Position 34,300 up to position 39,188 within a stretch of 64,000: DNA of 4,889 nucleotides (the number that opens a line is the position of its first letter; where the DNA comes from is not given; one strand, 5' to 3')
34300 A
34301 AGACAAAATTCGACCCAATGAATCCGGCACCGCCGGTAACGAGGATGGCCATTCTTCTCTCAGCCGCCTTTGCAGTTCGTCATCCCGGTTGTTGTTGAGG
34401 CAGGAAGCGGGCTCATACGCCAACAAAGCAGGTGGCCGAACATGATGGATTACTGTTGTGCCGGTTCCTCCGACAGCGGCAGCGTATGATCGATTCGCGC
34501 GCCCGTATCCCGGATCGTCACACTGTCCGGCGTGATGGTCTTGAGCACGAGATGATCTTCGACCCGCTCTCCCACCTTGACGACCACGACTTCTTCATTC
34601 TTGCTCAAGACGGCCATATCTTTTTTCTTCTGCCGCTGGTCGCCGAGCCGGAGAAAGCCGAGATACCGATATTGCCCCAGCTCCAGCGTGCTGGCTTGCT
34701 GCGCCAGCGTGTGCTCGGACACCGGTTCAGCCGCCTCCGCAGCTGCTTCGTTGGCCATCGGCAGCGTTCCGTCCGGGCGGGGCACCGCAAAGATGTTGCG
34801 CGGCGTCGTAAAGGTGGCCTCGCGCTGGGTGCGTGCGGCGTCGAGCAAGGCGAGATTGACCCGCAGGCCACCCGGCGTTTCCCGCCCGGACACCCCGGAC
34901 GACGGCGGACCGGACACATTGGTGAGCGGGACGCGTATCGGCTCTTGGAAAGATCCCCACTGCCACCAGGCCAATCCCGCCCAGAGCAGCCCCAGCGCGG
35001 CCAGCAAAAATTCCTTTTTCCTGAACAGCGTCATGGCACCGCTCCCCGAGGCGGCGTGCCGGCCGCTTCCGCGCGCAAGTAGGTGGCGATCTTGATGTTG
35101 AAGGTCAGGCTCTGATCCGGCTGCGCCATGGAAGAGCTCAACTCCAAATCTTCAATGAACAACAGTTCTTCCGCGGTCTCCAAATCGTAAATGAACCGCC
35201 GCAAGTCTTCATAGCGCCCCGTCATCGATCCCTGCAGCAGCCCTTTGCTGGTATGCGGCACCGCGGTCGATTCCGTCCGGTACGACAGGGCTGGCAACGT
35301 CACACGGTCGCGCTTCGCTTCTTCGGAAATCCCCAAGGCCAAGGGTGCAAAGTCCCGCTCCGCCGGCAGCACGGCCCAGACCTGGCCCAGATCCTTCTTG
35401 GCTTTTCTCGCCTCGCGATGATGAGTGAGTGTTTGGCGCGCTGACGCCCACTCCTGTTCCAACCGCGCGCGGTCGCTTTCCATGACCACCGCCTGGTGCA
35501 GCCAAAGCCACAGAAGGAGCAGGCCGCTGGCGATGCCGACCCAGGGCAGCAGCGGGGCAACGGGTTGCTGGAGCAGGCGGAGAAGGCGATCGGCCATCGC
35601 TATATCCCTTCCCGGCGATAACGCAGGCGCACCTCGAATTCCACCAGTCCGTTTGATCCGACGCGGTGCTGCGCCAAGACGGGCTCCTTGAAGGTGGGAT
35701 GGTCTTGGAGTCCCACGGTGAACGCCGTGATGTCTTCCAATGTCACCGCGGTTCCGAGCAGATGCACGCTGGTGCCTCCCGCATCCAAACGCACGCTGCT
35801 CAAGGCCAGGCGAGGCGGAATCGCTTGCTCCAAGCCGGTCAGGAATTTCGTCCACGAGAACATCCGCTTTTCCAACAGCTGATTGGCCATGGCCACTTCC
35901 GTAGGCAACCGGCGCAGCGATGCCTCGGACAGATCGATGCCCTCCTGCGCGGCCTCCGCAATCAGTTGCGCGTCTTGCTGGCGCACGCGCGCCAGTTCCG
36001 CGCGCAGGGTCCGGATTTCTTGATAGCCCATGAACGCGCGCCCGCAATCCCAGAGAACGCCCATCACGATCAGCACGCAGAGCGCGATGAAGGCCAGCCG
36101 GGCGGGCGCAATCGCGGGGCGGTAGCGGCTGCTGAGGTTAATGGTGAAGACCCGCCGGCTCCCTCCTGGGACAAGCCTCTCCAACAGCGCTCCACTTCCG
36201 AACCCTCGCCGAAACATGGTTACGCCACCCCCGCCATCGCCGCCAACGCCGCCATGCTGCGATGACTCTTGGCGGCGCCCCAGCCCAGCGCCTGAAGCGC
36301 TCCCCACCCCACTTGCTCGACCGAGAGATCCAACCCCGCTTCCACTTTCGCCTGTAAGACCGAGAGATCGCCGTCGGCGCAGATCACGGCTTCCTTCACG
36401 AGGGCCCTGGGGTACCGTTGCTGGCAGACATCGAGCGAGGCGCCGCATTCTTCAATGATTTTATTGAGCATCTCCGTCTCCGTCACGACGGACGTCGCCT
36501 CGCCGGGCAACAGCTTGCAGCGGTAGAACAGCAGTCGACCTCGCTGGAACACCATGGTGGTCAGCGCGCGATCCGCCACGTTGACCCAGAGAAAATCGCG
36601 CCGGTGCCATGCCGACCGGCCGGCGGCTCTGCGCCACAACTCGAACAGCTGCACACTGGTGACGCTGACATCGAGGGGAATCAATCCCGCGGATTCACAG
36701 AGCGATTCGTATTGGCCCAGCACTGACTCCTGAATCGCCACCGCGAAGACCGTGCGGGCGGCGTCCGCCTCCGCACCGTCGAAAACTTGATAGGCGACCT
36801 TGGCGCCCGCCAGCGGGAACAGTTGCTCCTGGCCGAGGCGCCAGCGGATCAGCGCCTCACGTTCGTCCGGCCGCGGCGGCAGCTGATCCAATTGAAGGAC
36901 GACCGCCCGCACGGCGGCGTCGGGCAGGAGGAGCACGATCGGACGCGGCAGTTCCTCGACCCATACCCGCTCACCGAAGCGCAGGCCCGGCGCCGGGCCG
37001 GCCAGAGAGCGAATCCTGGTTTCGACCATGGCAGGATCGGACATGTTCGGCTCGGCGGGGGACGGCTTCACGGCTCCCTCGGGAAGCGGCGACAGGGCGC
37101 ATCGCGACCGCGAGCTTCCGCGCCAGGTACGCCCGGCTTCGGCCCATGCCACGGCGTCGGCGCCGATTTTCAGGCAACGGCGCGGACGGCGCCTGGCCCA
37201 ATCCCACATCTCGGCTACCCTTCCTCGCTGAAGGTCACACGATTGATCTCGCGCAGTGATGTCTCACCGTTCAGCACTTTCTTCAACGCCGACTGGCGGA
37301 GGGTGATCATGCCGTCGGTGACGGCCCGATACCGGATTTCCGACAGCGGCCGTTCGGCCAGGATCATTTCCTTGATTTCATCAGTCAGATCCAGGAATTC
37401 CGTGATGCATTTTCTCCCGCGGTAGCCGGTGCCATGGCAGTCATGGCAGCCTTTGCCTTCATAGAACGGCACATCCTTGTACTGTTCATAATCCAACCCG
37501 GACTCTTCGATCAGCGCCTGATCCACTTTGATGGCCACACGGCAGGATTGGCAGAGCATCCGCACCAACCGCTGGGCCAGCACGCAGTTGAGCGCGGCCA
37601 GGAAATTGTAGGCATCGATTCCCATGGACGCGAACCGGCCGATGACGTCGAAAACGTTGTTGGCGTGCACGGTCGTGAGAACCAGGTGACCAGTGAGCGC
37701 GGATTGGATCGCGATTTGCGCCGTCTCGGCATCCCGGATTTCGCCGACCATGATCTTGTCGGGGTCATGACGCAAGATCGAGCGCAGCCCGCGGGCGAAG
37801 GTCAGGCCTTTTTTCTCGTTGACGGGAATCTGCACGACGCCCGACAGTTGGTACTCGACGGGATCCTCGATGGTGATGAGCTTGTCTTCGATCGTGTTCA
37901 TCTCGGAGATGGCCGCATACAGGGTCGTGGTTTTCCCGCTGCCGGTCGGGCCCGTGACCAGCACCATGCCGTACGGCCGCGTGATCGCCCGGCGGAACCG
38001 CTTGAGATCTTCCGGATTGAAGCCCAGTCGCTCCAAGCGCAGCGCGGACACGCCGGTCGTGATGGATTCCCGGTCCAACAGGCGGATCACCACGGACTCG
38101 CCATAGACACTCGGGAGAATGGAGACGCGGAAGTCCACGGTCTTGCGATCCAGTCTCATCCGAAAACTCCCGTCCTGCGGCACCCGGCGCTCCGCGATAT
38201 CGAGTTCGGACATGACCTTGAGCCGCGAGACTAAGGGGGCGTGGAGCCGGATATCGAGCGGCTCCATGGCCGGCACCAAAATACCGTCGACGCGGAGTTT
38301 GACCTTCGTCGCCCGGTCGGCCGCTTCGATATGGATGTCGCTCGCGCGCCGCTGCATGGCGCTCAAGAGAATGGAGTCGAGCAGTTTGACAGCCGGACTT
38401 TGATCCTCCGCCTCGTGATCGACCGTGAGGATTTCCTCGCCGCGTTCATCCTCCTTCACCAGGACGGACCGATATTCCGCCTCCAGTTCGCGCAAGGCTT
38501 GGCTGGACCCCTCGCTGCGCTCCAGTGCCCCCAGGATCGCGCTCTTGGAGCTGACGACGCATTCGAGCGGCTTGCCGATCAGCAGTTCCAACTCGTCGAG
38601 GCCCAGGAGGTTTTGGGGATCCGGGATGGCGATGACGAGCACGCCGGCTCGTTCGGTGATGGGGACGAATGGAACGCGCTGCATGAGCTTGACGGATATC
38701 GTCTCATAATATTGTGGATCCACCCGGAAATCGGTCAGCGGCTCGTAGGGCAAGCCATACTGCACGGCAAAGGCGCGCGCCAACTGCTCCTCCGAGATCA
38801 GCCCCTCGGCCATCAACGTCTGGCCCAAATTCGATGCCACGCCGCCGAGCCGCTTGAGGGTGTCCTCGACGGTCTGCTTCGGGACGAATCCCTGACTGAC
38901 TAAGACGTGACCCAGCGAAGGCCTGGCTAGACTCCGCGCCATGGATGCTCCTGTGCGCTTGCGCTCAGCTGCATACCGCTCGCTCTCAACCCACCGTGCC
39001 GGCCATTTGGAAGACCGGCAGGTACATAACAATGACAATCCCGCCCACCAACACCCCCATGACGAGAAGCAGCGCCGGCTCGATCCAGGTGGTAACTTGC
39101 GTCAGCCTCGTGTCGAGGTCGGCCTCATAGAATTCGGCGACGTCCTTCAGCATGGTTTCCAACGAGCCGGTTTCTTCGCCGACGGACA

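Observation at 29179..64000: Candidate undescribed system: a secretin/type-IV-filament machine physically merged with glycan synthesis and glycan-binding proteins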

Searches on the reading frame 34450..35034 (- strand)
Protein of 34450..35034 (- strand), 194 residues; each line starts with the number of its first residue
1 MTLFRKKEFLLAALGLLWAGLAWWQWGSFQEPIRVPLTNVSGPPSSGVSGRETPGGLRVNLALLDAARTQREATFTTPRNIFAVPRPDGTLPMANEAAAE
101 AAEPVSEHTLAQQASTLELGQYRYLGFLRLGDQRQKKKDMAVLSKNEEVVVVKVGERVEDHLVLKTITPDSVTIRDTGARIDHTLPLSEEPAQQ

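Call 3: search_protein_families(library=pfam, proteins=[window:34450-35034:-])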
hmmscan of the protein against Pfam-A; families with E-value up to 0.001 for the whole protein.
window:34450-35034:- (194 aa): 0 families

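Call 10: search_protein_families(library=ncbifam, proteins=[window:34450-35034:-])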
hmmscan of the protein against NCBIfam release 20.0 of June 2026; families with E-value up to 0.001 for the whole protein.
window:34450-35034:- (194 aa): 0 families

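Call 64: search_solved_structures(query=A4, max_evalue=1)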
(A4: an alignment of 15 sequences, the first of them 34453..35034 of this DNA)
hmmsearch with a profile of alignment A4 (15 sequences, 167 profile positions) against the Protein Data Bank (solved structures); distinct sequences matched with E-value up to 1: 1.
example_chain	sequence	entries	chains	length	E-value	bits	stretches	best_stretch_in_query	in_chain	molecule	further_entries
4hxt_A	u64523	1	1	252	0.042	16.7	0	9-101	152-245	De Novo Protein OR329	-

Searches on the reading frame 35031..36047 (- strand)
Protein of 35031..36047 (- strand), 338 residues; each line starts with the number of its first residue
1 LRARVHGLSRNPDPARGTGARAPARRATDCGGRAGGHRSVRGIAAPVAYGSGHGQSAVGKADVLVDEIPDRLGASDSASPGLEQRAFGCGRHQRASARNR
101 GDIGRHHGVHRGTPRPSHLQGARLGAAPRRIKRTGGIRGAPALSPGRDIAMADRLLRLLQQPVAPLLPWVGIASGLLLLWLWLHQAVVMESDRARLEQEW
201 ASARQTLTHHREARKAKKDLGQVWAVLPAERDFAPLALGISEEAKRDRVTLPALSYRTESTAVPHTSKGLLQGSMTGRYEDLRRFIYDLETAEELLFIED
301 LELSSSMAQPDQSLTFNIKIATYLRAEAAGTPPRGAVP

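Call 3: search_protein_families(library=pfam, proteins=[window:35031-36047:-])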
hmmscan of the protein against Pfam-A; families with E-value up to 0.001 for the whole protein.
window:35031-36047:- (338 aa): 2 families
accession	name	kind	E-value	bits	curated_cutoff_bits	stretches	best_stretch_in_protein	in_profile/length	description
PF04350.18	PilO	-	2.5e-06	28.2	22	1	195-323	14-141/145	Pilus assembly protein, PilO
PF10741.14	T2SSM_b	-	0.00067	20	21.7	0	272-309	54-93/111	Type II secretion system (T2SS), protein M subtype b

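Call 10: search_protein_families(library=ncbifam, proteins=[window:35031-36047:-])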
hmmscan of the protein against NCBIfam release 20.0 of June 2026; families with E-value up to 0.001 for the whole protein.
window:35031-36047:- (338 aa): 1 family
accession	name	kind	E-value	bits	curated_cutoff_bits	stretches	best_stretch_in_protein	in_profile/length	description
NF040576.1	T2SS_GspM_XpsM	equivalog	1.2e-07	31.6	60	1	274-324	121-178/180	type II secretion system protein GspM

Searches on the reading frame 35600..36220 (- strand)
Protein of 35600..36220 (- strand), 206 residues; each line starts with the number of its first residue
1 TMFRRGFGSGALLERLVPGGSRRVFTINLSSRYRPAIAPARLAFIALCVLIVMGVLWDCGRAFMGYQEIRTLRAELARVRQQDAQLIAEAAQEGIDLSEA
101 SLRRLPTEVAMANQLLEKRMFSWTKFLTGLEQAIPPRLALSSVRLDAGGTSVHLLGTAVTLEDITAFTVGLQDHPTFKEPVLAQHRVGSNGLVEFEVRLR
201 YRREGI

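Call 24: search_protein_families(library=pfam, proteins=[window:35600-36220:-], max_evalue=0.1)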
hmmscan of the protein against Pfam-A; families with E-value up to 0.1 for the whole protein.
window:35600-36220:- (206 aa): 3 families
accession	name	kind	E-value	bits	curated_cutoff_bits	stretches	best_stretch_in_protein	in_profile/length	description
PF05137.18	PilN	-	6e-06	26.6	22.8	1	126-199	2-76/78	Fimbrial assembly protein (PilN)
PF23242.1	AAA_lid_TRIP13_C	-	0.07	13.8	27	0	82-134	56-106/110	TRIP13-like, AAA+ ATPase lid C-terminal domain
PF16326.10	ABC_tran_CTD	-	0.098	13.3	32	0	67-124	8-65/69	ABC transporter C-terminal domain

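Call 32: search_protein_families(library=ncbifam, proteins=[window:35600-36220:-], max_evalue=0.01)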
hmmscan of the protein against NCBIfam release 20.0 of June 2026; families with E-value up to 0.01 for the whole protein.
window:35600-36220:- (206 aa): 0 families

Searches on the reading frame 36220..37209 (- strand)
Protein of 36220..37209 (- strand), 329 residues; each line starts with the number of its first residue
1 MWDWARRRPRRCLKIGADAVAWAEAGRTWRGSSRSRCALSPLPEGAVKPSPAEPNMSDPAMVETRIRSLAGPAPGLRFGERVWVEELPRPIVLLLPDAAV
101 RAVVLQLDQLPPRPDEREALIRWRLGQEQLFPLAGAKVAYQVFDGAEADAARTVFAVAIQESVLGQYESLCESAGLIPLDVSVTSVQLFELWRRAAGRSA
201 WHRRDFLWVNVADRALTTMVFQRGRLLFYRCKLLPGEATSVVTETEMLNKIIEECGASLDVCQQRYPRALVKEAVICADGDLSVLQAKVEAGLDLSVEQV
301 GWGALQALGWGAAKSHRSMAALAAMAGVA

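Call 3: search_protein_families(library=pfam, proteins=[window:36220-37209:-])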
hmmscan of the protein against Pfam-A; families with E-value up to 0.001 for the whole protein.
window:36220-37209:- (329 aa): 0 families

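Call 10: search_protein_families(library=ncbifam, proteins=[window:36220-37209:-])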
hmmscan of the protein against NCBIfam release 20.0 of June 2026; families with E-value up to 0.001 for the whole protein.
window:36220-37209:- (329 aa): 0 families

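Call 24: search_protein_families(library=pfam, proteins=[window:36220-37209:-], max_evalue=0.1)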
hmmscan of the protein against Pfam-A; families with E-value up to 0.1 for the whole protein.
window:36220-37209:- (329 aa): 1 family
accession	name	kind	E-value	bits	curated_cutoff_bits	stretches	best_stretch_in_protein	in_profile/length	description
PF02219.23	MTHFR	-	0.038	13.8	24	1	244-300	126-180/287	Methylenetetrahydrofolate reductase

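Call 32: search_protein_families(library=ncbifam, proteins=[window:36220-37209:-], max_evalue=0.01)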
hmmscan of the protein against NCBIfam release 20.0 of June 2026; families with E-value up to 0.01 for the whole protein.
window:36220-37209:- (329 aa): 0 families

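Call 65: search_solved_structures(query=A5, max_evalue=1)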
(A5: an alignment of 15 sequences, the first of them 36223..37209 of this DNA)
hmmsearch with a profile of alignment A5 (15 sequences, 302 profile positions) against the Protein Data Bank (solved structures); distinct sequences matched with E-value up to 1: 1.
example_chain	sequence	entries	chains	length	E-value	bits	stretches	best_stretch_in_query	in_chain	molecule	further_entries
3jc8_Ma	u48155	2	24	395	1.6e-06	30.6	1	102-244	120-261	Type IV pilus biogenesis protein PilM | PilM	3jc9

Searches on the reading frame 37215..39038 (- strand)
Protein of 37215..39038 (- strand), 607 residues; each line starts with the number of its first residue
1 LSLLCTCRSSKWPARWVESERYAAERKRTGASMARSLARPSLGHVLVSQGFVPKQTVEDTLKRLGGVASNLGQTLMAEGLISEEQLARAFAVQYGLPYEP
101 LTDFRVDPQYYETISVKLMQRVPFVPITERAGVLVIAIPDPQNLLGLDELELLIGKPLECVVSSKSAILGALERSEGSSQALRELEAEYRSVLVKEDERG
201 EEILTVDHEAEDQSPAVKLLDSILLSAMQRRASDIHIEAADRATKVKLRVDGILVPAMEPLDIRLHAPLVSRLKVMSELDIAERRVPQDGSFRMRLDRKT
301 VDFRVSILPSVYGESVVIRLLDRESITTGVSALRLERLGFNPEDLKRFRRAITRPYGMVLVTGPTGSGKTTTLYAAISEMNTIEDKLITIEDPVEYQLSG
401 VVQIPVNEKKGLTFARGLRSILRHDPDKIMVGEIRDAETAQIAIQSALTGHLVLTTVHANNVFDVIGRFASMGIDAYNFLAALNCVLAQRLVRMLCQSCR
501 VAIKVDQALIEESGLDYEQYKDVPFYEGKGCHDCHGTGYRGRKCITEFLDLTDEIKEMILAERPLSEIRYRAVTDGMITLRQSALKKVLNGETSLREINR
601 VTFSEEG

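Call 3: search_protein_families(library=pfam, proteins=[window:37215-39038:-])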
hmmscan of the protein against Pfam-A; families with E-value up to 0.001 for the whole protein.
window:37215-39038:- (607 aa): 3 families
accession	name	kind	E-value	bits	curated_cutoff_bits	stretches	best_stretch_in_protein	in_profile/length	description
PF00437.27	T2SSE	-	6.4e-130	433.5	24.9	1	209-600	1-370/370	Type II/IV secretion system protein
PF05157.20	MshEN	-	4.8e-15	55.8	23.1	1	94-179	1-87/90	MshEN domain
PF25199.1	nSTAND_NTPase5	-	0.00013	22.3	34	1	353-387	38-72/145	Novel STAND NTPase 5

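Call 10: search_protein_families(library=ncbifam, proteins=[window:37215-39038:-])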
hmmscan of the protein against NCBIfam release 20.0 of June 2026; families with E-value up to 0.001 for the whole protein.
window:37215-39038:- (607 aa): 22 families
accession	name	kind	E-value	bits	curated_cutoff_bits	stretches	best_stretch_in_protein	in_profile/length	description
TIGR02538.1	type_IV_pilB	equivalog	6.1e-169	563.2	675.65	1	42-602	2-562/564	type IV-A pilus assembly ATPase PilB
TIGR02533.1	type_II_gspE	equivalog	5.2e-155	516.8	630.25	1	113-602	3-486/486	type II secretion system ATPase GspE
NF007755.0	PRK10436.1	equivalog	3.3e-123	411.8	617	1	201-603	70-460/465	type II secretion system protein GspE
NF053534.1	T4PilAsmATPsTfpB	equivalog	8.9e-115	384.3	850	1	73-602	55-582/584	type IV pilus assembly ATPase TfpB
NF041000.1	ATPase_ComGA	equivalog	2.8e-79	265.9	300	1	222-493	2-266/267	competence type IV pilus ATPase ComGA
TIGR01420.1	pilT_fam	subfamily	9.2e-47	159.9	319.1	1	220-497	2-265/343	PilT/PilU family type 4a pilus ATPase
TIGR02525.1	plasmid_TraJ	equivalog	1.7e-24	86.5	368.3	1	350-494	143-300/372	plasmid transfer ATPase TraJ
NF058587.1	archaellum_moto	equivalog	8.7e-22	77.5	550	1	359-506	278-431/527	archaellum flagellar ATPase motor FlaI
TIGR02524.1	dot_icm_DotB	equivalog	3.3e-21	75.9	463.3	1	351-471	129-258/358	Dot/Icm type IV secretion system ATPase DotB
TIGR02782.1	TrbB_P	equivalog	2.5e-16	59.8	304.55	1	359-470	139-253/303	P-type conjugative transfer ATPase TrbB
TIGR02788.1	VirB11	equivalog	2.6e-16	59.6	249.95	1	346-474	134-267/308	P-type DNA transfer ATPase VirB11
TIGR03819.1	heli_sec_ATPase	hypoth_equivalog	3e-16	59.5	373.15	1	313-476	139-304/340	TadA family conjugal transfer-associated ATPase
NF010407.0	PRK13833.1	subfamily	5e-15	55.7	499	1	347-471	136-261/323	conjugal transfer protein TrbB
NF008411.1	PRK11234.1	equivalog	1.3e-14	53.5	1170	1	35-176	476-617/723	cyclic di-3',5'-guanylate-activated glycosyltransferase NfrB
NF010469.0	PRK13894.1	subfamily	1.9e-14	53.8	508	1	355-472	148-267/320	conjugal transfer ATPase TrbB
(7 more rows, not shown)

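Call 34: search_solved_structures(query=window:37215-39038:-, max_evalue=1e-30)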
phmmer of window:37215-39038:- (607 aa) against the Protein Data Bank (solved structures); distinct sequences matched with E-value up to 1e-30: 13.
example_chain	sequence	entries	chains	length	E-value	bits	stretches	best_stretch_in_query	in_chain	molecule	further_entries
5zfr_A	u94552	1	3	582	1.3e-130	439.8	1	40-605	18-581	Type IV pilus biogenesis ATPase PilB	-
6olj_C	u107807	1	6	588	2.6e-130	438.8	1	40-605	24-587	Type IV pilus biogenesis ATPase PilB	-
5tsg_B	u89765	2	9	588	3.3e-130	438.5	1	40-605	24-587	Type IV pilus biogenesis ATPase PilB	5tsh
3jc8_Ba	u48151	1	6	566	7.7e-130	437.3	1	42-598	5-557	Type IV-A pilus assembly ATPase PilB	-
6f8l_G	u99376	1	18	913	2.7e-128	432.2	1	41-600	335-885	Type IV pilus assembly protein PilF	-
4pht_A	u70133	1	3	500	6.9e-106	358.2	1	199-602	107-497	General secretory pathway protein E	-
4kss_A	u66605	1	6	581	1.3e-101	344.1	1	209-603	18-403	Type II secretion system protein E, hemolysin-coregulated protein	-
4ksr_A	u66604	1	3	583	1.5e-101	343.8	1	209-603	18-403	Type II secretion system protein E, Hemolysin-coregulated protein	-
1p9r_A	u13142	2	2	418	2.8e-101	343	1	209-602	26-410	General secretion pathway protein E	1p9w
5oiu_A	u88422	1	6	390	1.6e-99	337.2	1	212-599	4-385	Type IV pilus assembly protein PilF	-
6ejf_A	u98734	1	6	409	1.4e-98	334.1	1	216-600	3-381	Type IV pilus assembly protein PilF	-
5it5_F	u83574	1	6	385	1.4e-98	334.1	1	216-599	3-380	ATP binding motif-containing protein PilF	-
8dze_A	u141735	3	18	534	3e-38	134.9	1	203-601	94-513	BfpD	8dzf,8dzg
